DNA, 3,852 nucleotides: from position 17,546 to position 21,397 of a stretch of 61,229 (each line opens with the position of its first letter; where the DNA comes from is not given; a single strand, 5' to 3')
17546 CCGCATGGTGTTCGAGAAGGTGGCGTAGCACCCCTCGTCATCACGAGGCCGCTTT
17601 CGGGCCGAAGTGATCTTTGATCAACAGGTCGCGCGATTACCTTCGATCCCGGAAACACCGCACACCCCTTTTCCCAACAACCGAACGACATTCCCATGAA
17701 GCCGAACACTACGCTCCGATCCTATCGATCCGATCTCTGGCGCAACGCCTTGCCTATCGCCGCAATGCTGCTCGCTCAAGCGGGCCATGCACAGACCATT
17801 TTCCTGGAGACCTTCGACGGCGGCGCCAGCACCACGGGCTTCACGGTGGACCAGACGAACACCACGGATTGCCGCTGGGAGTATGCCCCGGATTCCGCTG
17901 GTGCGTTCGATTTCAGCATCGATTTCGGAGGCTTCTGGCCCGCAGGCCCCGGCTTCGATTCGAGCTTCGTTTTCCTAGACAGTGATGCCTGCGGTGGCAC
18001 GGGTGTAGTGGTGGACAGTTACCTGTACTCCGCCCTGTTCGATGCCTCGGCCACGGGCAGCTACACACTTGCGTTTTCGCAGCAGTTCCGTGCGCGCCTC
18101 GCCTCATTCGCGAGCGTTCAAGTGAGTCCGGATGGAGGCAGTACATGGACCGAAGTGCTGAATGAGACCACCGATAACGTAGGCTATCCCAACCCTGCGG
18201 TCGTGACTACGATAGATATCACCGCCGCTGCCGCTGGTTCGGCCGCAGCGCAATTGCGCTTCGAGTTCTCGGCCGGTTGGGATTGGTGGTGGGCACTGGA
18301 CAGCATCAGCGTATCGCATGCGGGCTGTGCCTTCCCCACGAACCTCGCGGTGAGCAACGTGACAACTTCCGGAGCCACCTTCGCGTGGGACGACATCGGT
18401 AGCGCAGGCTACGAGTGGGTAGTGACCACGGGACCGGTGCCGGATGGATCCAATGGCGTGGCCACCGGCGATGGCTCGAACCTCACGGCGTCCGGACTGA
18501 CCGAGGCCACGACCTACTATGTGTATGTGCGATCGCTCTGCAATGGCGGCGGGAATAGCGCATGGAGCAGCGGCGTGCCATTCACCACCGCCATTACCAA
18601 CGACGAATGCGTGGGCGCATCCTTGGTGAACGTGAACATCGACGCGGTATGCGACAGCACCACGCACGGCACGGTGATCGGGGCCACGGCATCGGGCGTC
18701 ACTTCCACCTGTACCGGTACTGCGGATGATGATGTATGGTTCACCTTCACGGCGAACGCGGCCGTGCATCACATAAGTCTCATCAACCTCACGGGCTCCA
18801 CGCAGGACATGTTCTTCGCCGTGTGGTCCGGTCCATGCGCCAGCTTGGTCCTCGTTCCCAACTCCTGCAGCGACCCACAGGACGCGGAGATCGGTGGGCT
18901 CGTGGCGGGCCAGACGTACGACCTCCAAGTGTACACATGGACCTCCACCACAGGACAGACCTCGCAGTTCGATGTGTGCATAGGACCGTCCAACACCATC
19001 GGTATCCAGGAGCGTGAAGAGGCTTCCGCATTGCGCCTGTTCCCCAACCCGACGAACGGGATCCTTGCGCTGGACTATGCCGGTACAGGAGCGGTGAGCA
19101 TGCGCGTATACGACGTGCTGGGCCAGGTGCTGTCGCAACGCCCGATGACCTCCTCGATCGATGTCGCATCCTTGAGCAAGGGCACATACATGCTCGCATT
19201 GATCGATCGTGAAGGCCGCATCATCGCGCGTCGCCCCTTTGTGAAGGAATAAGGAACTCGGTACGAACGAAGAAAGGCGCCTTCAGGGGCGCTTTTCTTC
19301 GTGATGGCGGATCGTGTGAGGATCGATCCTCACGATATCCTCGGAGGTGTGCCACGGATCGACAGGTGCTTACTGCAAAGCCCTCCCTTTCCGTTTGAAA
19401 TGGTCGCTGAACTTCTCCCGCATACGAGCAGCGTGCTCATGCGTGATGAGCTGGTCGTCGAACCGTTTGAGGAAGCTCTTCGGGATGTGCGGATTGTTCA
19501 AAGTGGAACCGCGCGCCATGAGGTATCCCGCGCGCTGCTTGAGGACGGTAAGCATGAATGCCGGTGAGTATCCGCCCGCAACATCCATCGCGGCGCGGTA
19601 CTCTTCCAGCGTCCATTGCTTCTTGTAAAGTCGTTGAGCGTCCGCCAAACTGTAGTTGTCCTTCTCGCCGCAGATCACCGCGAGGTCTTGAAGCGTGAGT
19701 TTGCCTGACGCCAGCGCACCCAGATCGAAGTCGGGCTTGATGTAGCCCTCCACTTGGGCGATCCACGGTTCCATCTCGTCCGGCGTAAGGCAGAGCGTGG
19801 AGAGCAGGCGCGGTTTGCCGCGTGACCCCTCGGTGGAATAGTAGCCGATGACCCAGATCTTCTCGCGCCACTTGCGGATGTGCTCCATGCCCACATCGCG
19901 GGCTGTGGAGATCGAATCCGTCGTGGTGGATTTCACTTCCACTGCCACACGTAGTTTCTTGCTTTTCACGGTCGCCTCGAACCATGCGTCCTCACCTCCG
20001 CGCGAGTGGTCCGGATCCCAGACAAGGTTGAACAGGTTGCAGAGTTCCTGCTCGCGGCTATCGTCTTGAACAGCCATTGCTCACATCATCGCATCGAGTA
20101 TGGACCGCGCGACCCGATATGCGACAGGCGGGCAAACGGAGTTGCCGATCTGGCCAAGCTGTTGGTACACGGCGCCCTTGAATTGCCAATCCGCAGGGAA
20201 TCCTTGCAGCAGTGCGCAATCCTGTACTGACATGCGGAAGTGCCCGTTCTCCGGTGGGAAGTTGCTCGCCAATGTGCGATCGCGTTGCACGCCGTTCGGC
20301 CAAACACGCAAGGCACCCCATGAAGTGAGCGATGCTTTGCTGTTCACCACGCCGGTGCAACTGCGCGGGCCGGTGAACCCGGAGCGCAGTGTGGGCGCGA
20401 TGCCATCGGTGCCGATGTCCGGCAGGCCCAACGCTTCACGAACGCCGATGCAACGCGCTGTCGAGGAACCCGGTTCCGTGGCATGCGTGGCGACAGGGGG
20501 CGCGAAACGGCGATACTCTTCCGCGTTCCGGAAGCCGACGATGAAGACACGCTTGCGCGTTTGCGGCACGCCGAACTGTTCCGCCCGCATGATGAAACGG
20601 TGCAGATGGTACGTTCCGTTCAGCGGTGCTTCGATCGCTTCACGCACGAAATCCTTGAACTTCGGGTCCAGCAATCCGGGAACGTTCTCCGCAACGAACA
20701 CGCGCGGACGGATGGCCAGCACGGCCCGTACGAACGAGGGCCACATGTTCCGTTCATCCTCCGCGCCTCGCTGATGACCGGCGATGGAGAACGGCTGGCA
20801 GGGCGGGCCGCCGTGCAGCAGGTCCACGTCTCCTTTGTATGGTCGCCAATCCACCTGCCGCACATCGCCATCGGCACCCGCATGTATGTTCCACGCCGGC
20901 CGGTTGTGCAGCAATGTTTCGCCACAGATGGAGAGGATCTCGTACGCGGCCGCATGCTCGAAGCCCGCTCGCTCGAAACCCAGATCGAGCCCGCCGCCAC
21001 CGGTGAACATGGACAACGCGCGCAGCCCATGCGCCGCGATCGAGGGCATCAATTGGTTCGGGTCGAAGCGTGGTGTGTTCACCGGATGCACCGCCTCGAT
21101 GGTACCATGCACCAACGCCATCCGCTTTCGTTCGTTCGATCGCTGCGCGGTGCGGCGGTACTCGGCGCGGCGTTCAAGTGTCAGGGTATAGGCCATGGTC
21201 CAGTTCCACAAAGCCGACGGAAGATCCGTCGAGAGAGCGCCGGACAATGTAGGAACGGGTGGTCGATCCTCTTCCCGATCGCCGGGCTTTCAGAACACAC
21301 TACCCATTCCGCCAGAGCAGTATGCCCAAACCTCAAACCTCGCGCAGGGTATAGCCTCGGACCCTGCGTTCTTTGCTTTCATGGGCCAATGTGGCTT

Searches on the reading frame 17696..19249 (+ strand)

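Call 32: search_protein_families(library=pfam, proteins=[window:17696-19249:+], max_evalue=10)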
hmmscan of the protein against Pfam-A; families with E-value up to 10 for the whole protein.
window:17696-19249:+ (518 aa): 6 families
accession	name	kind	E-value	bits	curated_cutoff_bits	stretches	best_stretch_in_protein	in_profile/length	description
PF18962.6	Por_Secre_tail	-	1.1e-09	38.9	27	1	448-509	1-69/75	Secretion system C-terminal sorting domain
PF00041.27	fn3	-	1.1e-07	32.4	25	1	214-294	3-81/84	Fibronectin type III domain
PF23759.1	GBD_T9SS_assoc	-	9.3e-06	26.4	27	1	301-426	1-115/116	Galactose binding domain-like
PF24489.1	Ig_J_second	-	0.0065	16.9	27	1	256-291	51-87/105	Tip attachment protein J second Ig-like domain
PF16656.11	Pur_ac_phosph_N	-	0.025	15.6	30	1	256-298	56-93/93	Purple acid Phosphatase, N-terminal domain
PF25788.1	Ig_Rha78A_N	-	0.1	13.3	27.4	1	266-300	69-103/105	Rha78A-like, N-terminal immunoglobulin domain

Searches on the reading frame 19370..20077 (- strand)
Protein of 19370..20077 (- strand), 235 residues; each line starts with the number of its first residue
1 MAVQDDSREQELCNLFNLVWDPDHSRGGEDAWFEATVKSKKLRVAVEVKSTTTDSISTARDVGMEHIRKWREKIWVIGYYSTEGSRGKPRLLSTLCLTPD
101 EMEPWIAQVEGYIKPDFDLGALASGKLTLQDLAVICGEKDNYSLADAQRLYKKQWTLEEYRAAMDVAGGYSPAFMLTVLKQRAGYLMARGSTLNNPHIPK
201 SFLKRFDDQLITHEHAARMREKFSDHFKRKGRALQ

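Call 3: search_protein_families(library=pfam, proteins=[window:19370-20077:-], max_evalue=0.01)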
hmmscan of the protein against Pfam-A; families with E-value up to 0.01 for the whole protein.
window:19370-20077:- (235 aa): 0 families

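Call 4: search_protein_families(library=padloc, proteins=[window:19370-20077:-], max_evalue=0.01)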
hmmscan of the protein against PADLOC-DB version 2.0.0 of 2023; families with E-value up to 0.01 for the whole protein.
window:19370-20077:- (235 aa): 0 families

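Call 5: search_protein_families(library=ncbifam, proteins=[window:19370-20077:-], max_evalue=0.01)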
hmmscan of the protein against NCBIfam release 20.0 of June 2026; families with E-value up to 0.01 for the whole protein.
window:19370-20077:- (235 aa): 0 families

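Call 83: search_solved_structures(query=window:19370-20074:-, max_evalue=1)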
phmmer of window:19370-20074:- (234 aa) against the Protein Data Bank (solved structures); distinct sequences matched with E-value up to 1: 0.

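Call 84: search_protein_families(library=padloc, proteins=[window:19370-20077:-], max_evalue=0.001)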
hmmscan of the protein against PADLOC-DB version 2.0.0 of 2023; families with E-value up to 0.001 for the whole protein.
window:19370-20077:- (235 aa): 0 families

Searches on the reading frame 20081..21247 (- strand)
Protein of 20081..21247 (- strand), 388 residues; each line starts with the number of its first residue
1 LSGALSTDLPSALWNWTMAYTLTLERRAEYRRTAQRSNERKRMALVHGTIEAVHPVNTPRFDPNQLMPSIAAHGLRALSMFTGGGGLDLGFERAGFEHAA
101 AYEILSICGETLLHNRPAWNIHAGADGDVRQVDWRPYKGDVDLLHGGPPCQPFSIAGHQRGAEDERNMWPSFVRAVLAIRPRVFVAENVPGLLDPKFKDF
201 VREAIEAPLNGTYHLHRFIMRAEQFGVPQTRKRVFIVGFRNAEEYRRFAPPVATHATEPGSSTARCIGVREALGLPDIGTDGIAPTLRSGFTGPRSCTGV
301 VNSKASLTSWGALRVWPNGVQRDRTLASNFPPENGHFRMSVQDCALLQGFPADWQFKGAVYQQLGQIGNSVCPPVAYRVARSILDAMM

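Call 32: search_protein_families(library=pfam, proteins=[window:20081-21247:-], max_evalue=10)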
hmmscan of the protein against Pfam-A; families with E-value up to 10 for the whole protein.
window:20081-21247:- (388 aa): 1 family
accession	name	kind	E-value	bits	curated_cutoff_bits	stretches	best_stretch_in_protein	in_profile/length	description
PF00145.23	DNA_methylase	-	4e-58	197.8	22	2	76-246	2-168/324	C-5 cytosine-specific DNA methylase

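Call 84: search_protein_families(library=padloc, proteins=[window:20081-21247:-], max_evalue=0.001)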
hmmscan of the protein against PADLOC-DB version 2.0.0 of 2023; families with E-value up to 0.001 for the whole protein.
window:20081-21247:- (388 aa): 62 families (the best 25 are shown)
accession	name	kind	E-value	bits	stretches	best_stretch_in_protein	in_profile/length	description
PDLC00026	DruM2|DruM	-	6.7e-72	240.8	1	74-387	4-318/336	DNA cytosine methylase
PDLC03378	MTase_II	-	3.4e-62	208.7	2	76-273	4-195/344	Type II methyltransferase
PDLC03272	MTase_II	-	3e-55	186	2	65-251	65-248/407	Type II methyltransferase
PDLC03307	MTase_II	-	3.5e-55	185.8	3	75-205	1-127/382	Type II methyltransferase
PDLC00029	DruM2|DruM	-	2.1e-53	179.8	1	73-387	3-311/329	DNA cytosine methylase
PDLC03326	MTase_II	-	1.5e-52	177.2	2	76-278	6-217/412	Type II methyltransferase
PDLC03234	MTase_II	-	3.4e-51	172.7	2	76-259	6-191/375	Type II methyltransferase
PDLC00027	DruM2|DruM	-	1.7e-49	167.2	2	74-257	11-188/361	DNA cytosine methylase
PDLC00032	DruM2|DruM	-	9.3e-45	151.6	1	75-387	4-320/424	DNA cytosine methylase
PDLC00033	DruM2|DruM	-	2.6e-43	146.7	2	73-243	20-194/368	DNA cytosine methylase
PDLC00031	DruM2|DruM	-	3.7e-42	142.7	2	75-257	12-188/361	DNA cytosine methylase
PDLC02650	DrmMII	-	5.3e-39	132.3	3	75-194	9-138/435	DrmMII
PDLC00030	DruM2|DruM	-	2e-35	120.7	2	75-241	6-186/380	DNA cytosine methylase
PDLC02649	DrmMII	-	1e-32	111.7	2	139-245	114-225/422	DrmMII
PDLC03237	MTase_II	-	3e-31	106.2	1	79-241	798-970/1036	Type II methyltransferase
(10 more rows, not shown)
